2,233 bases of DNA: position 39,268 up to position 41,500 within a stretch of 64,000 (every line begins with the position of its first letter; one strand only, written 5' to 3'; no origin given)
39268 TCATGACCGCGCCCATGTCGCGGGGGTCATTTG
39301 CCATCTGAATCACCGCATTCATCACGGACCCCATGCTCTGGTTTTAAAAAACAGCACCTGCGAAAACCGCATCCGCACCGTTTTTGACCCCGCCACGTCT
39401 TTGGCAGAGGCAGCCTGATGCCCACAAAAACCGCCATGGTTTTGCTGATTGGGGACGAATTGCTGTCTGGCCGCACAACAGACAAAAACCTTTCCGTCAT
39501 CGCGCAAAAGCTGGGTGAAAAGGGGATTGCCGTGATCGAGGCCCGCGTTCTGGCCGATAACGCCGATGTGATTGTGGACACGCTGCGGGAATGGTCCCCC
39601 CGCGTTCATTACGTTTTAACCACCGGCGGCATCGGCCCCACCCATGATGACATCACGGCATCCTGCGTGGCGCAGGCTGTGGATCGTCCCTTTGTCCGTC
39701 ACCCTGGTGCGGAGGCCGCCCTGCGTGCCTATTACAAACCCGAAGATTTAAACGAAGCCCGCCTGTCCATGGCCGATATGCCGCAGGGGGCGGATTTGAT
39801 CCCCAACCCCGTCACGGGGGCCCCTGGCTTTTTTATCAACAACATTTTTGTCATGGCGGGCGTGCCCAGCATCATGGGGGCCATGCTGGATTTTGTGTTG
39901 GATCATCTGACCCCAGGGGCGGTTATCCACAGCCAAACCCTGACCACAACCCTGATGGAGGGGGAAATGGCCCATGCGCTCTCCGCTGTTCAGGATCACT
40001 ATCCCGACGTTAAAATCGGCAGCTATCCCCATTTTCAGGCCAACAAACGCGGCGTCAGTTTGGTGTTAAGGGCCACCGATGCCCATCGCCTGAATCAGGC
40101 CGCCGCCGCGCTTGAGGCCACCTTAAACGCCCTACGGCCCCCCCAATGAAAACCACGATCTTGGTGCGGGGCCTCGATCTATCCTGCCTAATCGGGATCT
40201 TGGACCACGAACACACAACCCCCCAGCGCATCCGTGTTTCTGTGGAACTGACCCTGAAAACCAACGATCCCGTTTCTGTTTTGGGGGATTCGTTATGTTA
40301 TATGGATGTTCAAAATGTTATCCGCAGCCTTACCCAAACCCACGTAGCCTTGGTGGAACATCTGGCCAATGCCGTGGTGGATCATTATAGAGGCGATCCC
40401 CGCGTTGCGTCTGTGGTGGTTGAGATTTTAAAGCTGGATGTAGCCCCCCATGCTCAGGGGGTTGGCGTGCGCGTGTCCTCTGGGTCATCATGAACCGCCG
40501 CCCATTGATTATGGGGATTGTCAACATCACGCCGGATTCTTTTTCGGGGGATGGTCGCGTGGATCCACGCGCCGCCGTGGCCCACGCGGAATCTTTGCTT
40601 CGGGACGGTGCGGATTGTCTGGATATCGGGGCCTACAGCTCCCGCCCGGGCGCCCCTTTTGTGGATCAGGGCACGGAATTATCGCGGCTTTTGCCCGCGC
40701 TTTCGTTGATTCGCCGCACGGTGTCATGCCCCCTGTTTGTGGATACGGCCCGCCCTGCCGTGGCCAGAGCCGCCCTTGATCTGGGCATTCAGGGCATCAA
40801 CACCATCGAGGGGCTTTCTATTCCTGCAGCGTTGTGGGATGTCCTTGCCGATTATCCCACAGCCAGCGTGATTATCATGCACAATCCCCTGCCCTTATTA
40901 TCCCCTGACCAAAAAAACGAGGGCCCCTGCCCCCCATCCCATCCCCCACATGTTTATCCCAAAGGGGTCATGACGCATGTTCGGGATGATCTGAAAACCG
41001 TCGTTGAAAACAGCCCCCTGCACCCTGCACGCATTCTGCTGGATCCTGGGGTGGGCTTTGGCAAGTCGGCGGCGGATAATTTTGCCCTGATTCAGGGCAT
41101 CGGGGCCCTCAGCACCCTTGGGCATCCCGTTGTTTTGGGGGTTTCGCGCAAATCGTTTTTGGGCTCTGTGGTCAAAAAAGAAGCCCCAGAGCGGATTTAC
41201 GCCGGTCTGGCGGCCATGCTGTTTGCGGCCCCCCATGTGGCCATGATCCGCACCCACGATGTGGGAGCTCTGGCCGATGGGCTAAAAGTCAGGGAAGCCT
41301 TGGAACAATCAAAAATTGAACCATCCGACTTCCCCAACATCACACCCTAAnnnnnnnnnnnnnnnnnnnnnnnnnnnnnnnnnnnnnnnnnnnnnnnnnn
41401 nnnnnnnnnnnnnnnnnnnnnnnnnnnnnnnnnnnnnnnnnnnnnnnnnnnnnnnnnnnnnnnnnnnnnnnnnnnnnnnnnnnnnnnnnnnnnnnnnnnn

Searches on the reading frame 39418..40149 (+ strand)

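Call 37: search_protein_families(library=pfam, proteins=[window:39418-40149:+], max_evalue=0.00001)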
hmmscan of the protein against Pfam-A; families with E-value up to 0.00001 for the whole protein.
window:39418-40149:+ (243 aa): 2 families
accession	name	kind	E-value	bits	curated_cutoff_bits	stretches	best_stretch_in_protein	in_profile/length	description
PF00994.29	MoCF_biosynth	-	4.6e-28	98.2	26.6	1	8-161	2-138/144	Probable molybdopterin binding domain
PF24102.1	FLAD1_M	-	2.2e-18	66.3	27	1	170-237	2-70/78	FAD synthase, middle domain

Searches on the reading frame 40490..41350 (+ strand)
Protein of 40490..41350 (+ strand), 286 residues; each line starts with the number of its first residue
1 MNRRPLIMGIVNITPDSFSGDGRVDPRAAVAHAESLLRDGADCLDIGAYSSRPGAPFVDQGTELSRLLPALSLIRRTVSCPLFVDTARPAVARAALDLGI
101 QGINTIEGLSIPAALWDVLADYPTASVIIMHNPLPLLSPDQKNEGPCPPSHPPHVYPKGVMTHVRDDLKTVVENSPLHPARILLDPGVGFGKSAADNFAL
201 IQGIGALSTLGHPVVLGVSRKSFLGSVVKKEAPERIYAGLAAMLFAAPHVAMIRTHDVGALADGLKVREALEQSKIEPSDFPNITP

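Call 38: search_protein_families(library=pfam, proteins=[window:40490-41350:+], max_evalue=0.00001)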
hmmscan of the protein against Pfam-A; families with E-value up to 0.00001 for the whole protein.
window:40490-41350:+ (286 aa): 1 family
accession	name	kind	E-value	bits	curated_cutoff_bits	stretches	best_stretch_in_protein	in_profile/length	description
PF00809.28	Pterin_bind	-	3.1e-50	171.5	25.5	1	8-256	1-244/244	Pterin binding enzyme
